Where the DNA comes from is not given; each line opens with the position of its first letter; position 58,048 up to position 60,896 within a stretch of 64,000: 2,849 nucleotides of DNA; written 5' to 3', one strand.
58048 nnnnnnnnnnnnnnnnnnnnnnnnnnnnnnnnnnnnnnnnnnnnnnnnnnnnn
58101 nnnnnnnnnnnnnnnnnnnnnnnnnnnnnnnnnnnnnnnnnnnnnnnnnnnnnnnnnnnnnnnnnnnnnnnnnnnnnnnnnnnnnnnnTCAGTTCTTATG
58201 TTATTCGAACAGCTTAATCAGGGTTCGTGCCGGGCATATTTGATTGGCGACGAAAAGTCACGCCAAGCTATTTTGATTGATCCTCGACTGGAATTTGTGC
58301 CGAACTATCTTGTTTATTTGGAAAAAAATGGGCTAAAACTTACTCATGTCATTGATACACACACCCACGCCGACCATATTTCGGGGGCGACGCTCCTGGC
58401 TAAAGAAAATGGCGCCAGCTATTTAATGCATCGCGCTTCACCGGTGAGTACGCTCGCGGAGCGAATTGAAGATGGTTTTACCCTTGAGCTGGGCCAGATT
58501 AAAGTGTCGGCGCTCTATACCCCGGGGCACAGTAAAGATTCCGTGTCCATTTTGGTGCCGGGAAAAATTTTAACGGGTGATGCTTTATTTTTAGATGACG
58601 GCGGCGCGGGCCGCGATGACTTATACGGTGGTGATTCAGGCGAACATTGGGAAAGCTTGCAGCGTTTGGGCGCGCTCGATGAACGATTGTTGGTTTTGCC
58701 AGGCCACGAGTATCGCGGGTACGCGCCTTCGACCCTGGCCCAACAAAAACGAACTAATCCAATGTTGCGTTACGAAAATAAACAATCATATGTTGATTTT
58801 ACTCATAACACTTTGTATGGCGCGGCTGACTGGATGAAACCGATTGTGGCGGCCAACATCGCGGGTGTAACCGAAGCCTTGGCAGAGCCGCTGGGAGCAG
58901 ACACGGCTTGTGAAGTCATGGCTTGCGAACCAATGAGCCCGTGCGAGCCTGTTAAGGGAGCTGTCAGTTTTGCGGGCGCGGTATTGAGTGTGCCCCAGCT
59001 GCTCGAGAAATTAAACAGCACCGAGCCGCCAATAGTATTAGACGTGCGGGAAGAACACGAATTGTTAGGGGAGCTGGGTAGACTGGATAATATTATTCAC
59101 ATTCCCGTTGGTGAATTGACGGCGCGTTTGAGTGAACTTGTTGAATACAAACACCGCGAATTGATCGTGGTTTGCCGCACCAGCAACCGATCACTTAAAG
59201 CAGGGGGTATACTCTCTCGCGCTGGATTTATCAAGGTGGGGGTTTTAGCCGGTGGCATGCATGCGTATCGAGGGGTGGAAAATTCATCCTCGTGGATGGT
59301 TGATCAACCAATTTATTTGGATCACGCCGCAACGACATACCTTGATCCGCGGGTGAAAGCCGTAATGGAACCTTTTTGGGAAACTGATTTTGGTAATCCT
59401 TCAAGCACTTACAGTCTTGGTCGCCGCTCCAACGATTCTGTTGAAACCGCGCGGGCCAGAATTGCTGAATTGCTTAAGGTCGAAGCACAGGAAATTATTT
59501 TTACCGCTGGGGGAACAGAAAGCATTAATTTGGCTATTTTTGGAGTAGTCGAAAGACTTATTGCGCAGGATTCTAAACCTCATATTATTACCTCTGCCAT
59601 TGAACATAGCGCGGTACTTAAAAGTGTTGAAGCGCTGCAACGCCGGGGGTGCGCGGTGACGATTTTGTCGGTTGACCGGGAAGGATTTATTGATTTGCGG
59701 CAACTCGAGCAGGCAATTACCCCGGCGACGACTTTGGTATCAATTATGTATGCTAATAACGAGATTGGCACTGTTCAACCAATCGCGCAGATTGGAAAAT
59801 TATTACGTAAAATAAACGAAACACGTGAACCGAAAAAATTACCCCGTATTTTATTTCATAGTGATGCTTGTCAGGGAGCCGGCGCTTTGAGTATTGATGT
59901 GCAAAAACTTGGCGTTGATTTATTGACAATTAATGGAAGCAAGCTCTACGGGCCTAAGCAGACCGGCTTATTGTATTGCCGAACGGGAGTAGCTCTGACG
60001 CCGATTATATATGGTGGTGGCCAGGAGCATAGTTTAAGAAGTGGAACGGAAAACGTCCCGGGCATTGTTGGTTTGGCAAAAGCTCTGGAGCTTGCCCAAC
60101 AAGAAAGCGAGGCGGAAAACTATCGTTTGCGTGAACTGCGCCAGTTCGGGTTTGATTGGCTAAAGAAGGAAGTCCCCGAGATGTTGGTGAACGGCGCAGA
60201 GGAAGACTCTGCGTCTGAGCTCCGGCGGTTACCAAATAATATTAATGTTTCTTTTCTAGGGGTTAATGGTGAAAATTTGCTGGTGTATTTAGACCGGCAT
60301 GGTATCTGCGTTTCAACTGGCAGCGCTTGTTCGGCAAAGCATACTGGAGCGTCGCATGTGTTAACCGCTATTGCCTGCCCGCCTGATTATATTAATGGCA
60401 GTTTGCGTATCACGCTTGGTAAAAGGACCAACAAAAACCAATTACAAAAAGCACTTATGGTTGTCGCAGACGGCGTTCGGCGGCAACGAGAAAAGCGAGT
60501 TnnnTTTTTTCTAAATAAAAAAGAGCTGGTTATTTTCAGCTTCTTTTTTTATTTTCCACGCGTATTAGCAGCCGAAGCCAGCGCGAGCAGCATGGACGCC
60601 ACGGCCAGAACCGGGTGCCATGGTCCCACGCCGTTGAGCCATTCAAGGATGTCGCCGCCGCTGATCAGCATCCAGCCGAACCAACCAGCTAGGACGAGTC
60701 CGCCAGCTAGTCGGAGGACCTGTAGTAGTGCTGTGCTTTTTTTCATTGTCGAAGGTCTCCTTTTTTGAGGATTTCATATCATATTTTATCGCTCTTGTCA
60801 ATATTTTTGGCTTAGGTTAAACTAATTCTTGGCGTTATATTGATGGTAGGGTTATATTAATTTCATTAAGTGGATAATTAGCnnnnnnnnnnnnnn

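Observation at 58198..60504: MBL (persulfide dioxygenase-like) - rhodanese - cysteine desulfurase fusion among the amidotransferases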

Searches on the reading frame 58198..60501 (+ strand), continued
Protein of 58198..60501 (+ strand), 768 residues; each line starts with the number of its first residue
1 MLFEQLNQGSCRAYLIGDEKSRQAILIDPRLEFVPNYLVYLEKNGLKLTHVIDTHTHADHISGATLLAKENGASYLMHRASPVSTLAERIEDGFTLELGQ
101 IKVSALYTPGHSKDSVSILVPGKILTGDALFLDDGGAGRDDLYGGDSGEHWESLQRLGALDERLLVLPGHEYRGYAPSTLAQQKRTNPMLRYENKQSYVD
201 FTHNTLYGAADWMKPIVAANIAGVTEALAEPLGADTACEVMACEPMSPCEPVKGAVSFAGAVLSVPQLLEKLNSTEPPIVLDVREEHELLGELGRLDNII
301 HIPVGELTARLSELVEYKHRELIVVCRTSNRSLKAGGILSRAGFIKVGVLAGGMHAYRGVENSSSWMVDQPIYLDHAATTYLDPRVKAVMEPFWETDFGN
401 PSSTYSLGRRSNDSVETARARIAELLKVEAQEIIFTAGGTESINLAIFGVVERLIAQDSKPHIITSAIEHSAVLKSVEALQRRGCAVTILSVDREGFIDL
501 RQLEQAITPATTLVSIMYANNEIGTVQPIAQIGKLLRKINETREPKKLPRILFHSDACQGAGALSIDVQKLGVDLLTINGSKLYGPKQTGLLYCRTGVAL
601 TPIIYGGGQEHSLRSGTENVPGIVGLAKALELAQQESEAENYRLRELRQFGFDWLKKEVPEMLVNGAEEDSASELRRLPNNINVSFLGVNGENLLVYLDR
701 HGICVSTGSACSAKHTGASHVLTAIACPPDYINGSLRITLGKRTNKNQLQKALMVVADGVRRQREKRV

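Call 55: find_encoding_contigs(protein=P0391, flank=6000, max_places=5)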
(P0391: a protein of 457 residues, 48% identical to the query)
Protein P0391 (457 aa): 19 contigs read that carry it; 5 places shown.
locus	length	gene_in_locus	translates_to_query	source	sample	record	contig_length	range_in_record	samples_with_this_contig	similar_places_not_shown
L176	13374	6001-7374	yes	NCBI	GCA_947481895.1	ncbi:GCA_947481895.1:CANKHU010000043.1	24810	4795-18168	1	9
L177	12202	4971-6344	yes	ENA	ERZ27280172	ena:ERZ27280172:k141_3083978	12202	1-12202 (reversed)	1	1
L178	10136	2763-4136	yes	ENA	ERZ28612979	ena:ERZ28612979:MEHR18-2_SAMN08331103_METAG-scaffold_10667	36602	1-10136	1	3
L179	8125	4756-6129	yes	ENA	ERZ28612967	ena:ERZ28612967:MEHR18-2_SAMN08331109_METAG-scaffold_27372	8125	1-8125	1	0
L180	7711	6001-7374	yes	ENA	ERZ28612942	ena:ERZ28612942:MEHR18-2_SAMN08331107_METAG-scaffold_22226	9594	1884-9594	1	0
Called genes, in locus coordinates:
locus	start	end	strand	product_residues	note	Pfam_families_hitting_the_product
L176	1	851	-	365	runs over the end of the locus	PF02463:SMC_N, PF13175:AAA_15, PF13476:AAA_23, PF13304:AAA_21 (weak)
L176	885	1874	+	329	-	PF00676:E1_dh, PF02775:TPP_enzyme_C, PF13292:DXP_synthase_N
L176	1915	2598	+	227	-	PF21545:T7SS_EccA1_N (faint), PF00515:TPR_1 (faint), PF07719:TPR_2 (faint), PF13432:TPR_16 (faint), PF13428:TPR_14 (faint), PF13174:TPR_6 (weak)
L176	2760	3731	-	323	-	PF01916:DS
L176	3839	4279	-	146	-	PF02082:Rrf2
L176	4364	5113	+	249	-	PF10677:DUF2490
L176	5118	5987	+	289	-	PF01925:TauE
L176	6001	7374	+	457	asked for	PF01266:DAO (faint), PF07992:Pyr_redox_2, PF13454:NAD_binding_9, PF13738:Pyr_redox_3 (faint)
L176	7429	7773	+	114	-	PF04342:DMT_6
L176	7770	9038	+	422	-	PF02417:Chromate_transp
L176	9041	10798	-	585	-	PF02543:Carbam_trans_N, PF16861:Carbam_trans_C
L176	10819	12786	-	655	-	PF13431:TPR_17 (faint), PF13432:TPR_16 (faint), PF00515:TPR_1 (faint), PF07719:TPR_2 (faint), PF13181:TPR_8 (faint), PF13424:TPR_12 (weak), PF13428:TPR_14 (faint), PF14559:TPR_19 (weak)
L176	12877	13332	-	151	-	-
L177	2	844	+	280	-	?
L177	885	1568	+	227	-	PF21545:T7SS_EccA1_N (faint), PF00515:TPR_1 (faint), PF07719:TPR_2 (faint), PF13432:TPR_16 (faint), PF13428:TPR_14 (faint), PF13174:TPR_6 (weak)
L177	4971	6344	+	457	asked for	PF01266:DAO (faint), PF07992:Pyr_redox_2, PF13454:NAD_binding_9, PF13738:Pyr_redox_3 (faint)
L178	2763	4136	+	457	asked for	PF01266:DAO (faint), PF07992:Pyr_redox_2, PF13454:NAD_binding_9, PF13738:Pyr_redox_3 (faint)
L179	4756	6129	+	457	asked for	PF01266:DAO (faint), PF07992:Pyr_redox_2, PF13454:NAD_binding_9, PF13738:Pyr_redox_3 (faint)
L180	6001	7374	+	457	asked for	PF01266:DAO (faint), PF07992:Pyr_redox_2, PF13454:NAD_binding_9, PF13738:Pyr_redox_3 (faint)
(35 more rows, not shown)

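Call 81: predict_structure(alignment_id=A6)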
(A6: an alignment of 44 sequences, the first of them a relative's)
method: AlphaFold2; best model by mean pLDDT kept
length: 457 residues; sequences in the alignment: 44
mean_pLDDT: 95.3   pTM: 0.92
mean pLDDT of the five models: 95.3, 94.3, 94.1, 93.9, 93.7
residues with pLDDT >= 90: 428; 70-90: 28; 50-70: 1; < 50: 0
segments of 3 or more residues with pLDDT < 50: none
pLDDT, mean of each block of 10 residues (from residue 1): 95 98 97 96 93 94 96 97 89 96 98 98 98 95 98 95 95 95 84 97 96 96 96 95 96 97 97 95 95 96 91 96 98 97 96 97 97 91 97 94 96 97 96 92 96 86
secondary structure, 60 per line:
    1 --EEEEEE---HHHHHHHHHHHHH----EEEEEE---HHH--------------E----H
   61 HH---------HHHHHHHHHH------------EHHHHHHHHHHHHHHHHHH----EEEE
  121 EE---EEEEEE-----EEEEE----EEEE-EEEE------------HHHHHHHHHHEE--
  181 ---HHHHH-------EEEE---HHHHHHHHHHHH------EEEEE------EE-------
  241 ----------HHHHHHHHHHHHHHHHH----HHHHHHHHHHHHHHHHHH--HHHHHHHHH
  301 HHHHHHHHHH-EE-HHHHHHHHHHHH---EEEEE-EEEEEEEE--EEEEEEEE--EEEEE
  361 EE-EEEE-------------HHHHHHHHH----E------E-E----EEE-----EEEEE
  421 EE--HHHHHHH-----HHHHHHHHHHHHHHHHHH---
elements in order: E3-8 H12-24 E29-34 H72-81 H95-112 E117-122 E126-131 E137-141 E146-149 E151-154 H167-176 H184-188 E196-199 H203-214 E221-225 H251-267 H272-289 H292-310 H315-326 E330-334 E336-343 E346-353 E356-362 E364-367 H381-389 E408-410 E416-422 H425-431 H437-454

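Call 83: fold_search(model_id=the predicted structure, library=pdb)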
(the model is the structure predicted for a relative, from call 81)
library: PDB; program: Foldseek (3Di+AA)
matches with E <= 10: 1844; with E <= 0.001: 867
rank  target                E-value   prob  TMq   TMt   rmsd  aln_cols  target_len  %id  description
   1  8cp2_A                6.2e-26  1.00  0.77  0.60   5.8       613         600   16  Structure of Aspartate-N-hydroxylase (FzmM)from Streptomyces sp. V2: complex with NADPH and L-aspartate (released 2023-07-12)
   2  8cp2_B                1.0e-25  1.00  0.75  0.58   8.1       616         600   15  Structure of Aspartate-N-hydroxylase (FzmM)from Streptomyces sp. V2: complex with NADPH and L-aspartate (released 2023-07-12)
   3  8cp5_B                2.7e-25  1.00  0.78  0.61   5.3       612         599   16  Structure of Aspartate-N-hydroxylase (FzmM)from Streptomyces sp. V2: complex with NADPH and Sulphate (released 2023-07-12)
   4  4tm0_B                5.9e-18  1.00  0.63  0.68   6.4       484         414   13  Kutzneria sp. 744 ornithine N-hydroxylase, KtzI-FADred-ox-NADP+-L-orn (released 2014-09-17)
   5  4tlx_A                7.0e-18  1.00  0.62  0.68   6.4       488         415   13  Kutzneria sp. 744 ornithine N-hydroxylase, KtzI-FADred-NADP+-L-orn (released 2014-09-17)
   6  6xbb_B                7.4e-18  1.00  0.67  0.73   5.1       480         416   14  Crystal structure of Streptomyces sviceus SsDesB in complex with NADP+ (released 2021-03-17)
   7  6xbc_F                9.4e-18  1.00  0.64  0.69   5.6       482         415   13  Crystal structure of Streptomyces sviceus SsDesB (released 2021-03-17)
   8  7us3_A                1.9e-17  1.00  0.65  0.69   6.0       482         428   13  Structure of Putrescine N-hydroxylase Involved Complexed with NADP+ (released 2022-11-30)
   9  3s5w_B                4.8e-17  1.00  0.63  0.69   5.5       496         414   12  Ornithine Hydroxylase (PvdA) from Pseudomonas aeruginosa (released 2011-07-13)
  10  6xbb_A                8.1e-17  1.00  0.66  0.71   5.6       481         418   14  Crystal structure of Streptomyces sviceus SsDesB in complex with NADP+ (released 2021-03-17)
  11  6xbb_D                1.0e-16  1.00  0.64  0.70   5.5       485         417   14  Crystal structure of Streptomyces sviceus SsDesB in complex with NADP+ (released 2021-03-17)
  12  7jvl_C                1.3e-16  1.00  0.64  0.65   5.6       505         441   12  Structure of the M101A variant of the SidA ornithine hydroxylase complexed with NADP and the FAD in the "out" conforma (released 2020-12-02)
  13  6xbc_C                1.6e-16  1.00  0.65  0.71   5.4       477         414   15  Crystal structure of Streptomyces sviceus SsDesB (released 2021-03-17)
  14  6x0k_G                1.7e-16  1.00  0.65  0.67   5.5       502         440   12  Structure of dithionite-reduced SidA ornithine hydroxylase with the FAD "in" and complexed with L-ornithine (released 2020-08-05)
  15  7jvl_B                1.7e-16  1.00  0.65  0.67   5.5       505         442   13  Structure of the M101A variant of the SidA ornithine hydroxylase complexed with NADP and the FAD in the "out" conforma (released 2020-12-02)
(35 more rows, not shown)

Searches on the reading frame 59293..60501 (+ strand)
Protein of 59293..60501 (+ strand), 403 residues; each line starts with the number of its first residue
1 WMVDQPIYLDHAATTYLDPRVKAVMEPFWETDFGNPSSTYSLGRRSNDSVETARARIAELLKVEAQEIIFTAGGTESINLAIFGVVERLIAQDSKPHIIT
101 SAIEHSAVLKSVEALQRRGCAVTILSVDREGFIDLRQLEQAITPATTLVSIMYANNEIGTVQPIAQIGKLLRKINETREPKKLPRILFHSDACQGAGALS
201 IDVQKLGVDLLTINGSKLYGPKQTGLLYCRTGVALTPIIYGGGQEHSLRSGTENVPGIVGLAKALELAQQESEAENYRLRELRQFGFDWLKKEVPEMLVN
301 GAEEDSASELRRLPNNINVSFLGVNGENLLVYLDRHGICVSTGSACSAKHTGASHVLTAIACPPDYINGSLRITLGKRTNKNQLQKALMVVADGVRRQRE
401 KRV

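Call 23: search_solved_structures(query=window:59293-60501:+, max_evalue=1e-20, show_alignments=2)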
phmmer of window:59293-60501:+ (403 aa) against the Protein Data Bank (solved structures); distinct sequences matched with E-value up to 1e-20: 35.
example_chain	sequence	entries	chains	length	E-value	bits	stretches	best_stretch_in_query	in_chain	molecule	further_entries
9wep_A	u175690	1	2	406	4.4e-81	275.7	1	6-383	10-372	cysteine desulfurase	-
9wer_A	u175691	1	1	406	5.7e-80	272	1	6-383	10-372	cysteine desulfurase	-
4r5f_A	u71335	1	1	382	2.1e-79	270.2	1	8-399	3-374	Cysteine desulfurase IscS 2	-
9wew_A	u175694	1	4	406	2.9e-79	269.7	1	6-383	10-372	cysteine desulfurase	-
7mhv_A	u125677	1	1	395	1.2e-78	267.7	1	2-400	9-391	Cysteine desulfurase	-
4eb5_A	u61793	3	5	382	1.4e-78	267.4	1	8-399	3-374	Probable cysteine desulfurase 2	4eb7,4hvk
9wf8_A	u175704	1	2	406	2e-78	267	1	6-383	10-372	cysteine desulfurase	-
8pk8_A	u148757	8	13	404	1.2e-77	264.4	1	5-400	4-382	Cysteine desulfurase | Isoform Mitochondrial of Cysteine desulfurase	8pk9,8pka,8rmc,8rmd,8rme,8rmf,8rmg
5usr_A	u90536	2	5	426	1.3e-77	264.2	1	5-400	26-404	Cysteine desulfurase, mitochondrial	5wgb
6nzu_A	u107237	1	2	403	1.3e-77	264.2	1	5-400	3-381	Cysteine desulfurase, mitochondrial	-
9wfb_A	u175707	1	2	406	1.3e-77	264.2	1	6-383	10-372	cysteine desulfurase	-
8tvt_A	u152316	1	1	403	1.4e-77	264.2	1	5-400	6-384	Cysteine desulfurase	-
5wkp_A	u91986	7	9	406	1.4e-77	264.1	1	5-400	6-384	Cysteine desulfurase, mitochondrial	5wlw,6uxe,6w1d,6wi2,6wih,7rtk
9wfe_A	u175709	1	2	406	1.7e-76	260.6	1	6-383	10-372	cysteine desulfurase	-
9wfy_A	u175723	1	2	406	1.1e-74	254.6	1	6-383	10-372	cysteine desulfurase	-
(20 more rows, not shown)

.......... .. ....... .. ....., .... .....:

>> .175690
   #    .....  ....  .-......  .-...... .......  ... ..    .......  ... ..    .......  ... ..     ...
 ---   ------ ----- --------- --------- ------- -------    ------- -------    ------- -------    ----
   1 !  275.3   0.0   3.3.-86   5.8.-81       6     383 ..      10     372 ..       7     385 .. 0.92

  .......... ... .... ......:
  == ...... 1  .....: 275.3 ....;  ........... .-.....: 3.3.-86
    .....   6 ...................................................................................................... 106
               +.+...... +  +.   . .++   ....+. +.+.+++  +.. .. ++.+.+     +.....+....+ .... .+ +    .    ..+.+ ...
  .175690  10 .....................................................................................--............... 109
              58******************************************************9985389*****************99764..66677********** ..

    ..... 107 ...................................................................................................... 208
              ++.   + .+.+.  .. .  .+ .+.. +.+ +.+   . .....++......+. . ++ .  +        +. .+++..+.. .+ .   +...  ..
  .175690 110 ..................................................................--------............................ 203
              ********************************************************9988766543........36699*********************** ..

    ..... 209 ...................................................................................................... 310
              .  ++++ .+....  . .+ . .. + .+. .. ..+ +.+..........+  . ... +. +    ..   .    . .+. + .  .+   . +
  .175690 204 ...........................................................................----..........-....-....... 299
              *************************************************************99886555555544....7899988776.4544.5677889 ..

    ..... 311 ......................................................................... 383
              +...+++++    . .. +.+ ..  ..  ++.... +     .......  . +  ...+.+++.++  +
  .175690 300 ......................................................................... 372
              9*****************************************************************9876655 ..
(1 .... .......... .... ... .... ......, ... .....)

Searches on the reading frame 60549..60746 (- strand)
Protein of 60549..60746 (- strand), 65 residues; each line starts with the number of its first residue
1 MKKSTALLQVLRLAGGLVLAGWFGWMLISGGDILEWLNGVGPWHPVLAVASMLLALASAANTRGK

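Call 21: search_protein_families(library=pfam, proteins=[window:60549-60746:-], max_evalue=0.001)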
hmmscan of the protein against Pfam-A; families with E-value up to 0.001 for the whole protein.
window:60549-60746:- (65 aa): 0 families
